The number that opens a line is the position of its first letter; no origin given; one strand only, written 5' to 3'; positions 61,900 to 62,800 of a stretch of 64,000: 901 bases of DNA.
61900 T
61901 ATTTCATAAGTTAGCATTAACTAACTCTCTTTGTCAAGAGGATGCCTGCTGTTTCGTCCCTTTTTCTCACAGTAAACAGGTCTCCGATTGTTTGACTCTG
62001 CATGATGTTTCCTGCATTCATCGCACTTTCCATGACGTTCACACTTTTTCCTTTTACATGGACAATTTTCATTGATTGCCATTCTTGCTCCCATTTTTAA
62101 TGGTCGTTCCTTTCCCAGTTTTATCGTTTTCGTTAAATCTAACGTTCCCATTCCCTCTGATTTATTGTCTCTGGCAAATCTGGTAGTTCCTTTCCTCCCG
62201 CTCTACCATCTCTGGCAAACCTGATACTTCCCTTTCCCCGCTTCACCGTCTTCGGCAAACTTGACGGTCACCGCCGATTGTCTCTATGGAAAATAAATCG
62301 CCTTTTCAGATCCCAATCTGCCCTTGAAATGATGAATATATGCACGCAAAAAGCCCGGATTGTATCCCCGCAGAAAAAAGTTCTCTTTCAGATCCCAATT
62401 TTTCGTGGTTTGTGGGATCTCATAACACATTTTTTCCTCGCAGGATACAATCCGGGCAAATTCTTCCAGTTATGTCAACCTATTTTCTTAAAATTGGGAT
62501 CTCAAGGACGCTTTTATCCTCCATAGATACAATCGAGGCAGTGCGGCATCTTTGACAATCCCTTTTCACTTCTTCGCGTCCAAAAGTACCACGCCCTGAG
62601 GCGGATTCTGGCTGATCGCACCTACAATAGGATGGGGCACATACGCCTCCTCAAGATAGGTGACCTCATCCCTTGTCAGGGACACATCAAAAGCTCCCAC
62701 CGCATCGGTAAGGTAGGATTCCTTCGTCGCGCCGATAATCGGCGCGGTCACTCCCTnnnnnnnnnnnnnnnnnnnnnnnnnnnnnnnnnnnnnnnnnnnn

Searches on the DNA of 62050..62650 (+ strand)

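Call 44: search_dna_similar(query=window:62270-62540:+, collection=plasmids, mode=distant, max_evalue=0.01)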
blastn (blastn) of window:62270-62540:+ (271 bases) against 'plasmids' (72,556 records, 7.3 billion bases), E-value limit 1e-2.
No match.

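Call 45: search_dna_similar(query=window:62270-62540:+, collection=phages, mode=distant, max_evalue=0.01)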
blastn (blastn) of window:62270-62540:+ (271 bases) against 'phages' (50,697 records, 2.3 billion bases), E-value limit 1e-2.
No match.

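Call 75: search_rna_families(source=window, start=62050, end=62650, threshold=evalue, max_evalue=10)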
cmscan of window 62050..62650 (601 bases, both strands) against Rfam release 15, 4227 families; matches with E-value up to 10: 3.
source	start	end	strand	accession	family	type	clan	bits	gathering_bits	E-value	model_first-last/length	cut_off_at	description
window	62397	62494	+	RF01817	RsaB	Gene; sRNA;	-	19.9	55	2.5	1-60/60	no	RNA Staph. aureus A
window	62086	62124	-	RF01098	RF_site9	Cis-reg; frameshift_element;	-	18.1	70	1.4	1-50/50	no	Gag/pro ribosomal frameshift site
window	62370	62412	-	RF01175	snoU83D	Gene; snRNA; snoRNA; CD-box;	-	15.9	55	4.1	1-81/81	no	Small nucleolar RNA U83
